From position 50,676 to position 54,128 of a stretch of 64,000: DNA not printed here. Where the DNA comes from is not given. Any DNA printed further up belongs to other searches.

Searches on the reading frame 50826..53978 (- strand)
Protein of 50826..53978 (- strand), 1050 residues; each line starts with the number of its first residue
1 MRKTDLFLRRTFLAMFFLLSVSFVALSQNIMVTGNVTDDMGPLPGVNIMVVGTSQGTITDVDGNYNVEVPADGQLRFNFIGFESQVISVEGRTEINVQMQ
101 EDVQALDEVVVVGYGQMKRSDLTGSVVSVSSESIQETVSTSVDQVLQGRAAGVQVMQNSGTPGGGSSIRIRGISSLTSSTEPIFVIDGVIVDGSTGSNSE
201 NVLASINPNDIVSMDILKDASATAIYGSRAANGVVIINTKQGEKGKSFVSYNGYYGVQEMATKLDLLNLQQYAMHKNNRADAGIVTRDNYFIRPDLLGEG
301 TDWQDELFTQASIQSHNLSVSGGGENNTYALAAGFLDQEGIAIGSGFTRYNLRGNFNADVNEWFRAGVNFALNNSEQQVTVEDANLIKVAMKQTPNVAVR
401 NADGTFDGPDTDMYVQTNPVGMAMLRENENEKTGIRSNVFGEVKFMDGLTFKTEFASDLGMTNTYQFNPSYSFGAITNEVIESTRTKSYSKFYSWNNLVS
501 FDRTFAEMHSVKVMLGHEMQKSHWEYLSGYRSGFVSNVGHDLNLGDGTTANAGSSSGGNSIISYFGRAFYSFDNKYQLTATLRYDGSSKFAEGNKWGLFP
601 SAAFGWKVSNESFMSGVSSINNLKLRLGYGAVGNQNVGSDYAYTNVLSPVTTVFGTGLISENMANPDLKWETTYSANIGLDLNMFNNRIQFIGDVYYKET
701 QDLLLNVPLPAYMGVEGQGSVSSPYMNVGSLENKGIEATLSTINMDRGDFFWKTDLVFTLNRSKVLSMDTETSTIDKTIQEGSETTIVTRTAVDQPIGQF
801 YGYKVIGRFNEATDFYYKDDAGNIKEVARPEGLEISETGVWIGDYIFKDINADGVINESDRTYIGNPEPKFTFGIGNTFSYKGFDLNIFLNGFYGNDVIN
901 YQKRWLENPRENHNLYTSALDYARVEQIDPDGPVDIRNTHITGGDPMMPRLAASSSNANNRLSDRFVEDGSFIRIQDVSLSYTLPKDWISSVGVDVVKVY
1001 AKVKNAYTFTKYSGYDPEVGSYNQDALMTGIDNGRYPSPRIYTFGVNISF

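Call 3: search_protein_families(library=pfam, proteins=[window:50826-53978:-])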
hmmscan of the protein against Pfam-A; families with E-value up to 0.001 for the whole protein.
window:50826-53978:- (1050 aa): 3 families
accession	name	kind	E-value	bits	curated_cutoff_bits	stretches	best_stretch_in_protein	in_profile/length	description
PF07715.20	Plug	-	8.9e-19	68.4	23.9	1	119-234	2-107/107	TonB-dependent Receptor Plug Domain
PF13715.12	CarbopepD_reg_2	-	4.6e-17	62.3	32.2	1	32-111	1-88/88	CarboxypepD_reg-like domain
PF13620.12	CarboxypepD_reg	-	5.8e-09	36.6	32.3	1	32-99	2-81/82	Carboxypeptidase regulatory-like domain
